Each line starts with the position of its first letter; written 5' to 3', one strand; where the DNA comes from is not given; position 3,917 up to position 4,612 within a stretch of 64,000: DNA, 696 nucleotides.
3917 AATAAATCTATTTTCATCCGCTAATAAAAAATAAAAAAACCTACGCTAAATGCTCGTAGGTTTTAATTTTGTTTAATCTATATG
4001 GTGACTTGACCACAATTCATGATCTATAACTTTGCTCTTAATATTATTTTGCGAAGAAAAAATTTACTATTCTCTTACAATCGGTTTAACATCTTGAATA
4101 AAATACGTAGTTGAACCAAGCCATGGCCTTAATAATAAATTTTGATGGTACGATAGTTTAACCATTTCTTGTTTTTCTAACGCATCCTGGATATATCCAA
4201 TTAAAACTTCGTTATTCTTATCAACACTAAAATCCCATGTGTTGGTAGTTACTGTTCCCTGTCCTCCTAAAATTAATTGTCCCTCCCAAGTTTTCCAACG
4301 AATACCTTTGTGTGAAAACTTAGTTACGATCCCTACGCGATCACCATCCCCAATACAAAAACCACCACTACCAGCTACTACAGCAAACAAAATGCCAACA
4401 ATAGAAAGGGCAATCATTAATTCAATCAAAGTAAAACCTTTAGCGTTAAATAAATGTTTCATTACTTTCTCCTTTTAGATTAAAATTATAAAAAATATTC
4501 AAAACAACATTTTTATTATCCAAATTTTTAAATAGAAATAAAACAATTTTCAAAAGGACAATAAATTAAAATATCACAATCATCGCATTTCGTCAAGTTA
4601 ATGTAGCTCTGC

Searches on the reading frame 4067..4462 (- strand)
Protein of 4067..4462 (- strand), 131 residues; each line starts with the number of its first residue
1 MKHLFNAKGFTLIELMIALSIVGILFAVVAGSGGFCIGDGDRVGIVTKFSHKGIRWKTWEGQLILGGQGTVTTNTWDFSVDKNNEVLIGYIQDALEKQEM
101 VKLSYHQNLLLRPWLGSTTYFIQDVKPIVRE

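Call 28: find_encoding_contigs(protein=window:4067-4462:-, flank=10000, max_places=5)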
Protein window:4067-4462:- (131 aa): 4 contigs read that carry it; 4 places shown.
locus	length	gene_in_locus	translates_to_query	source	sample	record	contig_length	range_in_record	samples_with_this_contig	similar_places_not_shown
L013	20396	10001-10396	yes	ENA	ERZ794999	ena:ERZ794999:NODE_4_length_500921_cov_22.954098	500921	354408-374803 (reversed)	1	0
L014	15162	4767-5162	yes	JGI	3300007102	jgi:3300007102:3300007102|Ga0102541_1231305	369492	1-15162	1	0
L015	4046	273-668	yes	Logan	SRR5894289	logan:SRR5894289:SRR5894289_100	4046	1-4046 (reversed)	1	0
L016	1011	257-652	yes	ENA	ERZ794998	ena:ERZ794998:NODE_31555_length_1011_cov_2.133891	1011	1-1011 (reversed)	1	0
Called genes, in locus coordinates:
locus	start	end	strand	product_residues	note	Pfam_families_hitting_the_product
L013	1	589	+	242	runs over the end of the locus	-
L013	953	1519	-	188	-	PF21176:RecR_HhH, PF01751:Toprim, PF13662:Toprim_4, PF21175:RecR_C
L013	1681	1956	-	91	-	PF02575:YbaB_DNA_bd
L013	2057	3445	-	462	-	PF00772:DnaB, PF03796:DnaB_C, PF13481:AAA_25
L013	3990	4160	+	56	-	-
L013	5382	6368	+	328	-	-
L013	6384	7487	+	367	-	PF01098:FTSW_RODA_SPOVE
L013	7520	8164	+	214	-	PF01386:Ribosomal_L25p, PF14693:Ribosomal_TL5_C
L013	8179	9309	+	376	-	PF11258:DUF3048, PF17479:DUF3048_C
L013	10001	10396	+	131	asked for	PF07963:N_methyl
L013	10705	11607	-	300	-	PF04816:TrmK (faint), PF17827:PrmC_N (weak), PF06325:PrmA (weak), PF12847:Methyltransf_18, PF13847:Methyltransf_31 (weak)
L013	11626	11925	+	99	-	-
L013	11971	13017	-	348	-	PF03462:PCRF, PF00472:RF-1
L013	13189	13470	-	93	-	PF01197:Ribosomal_L31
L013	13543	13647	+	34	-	-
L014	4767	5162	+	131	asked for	PF07963:N_methyl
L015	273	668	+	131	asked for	PF07963:N_methyl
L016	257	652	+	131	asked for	PF07963:N_methyl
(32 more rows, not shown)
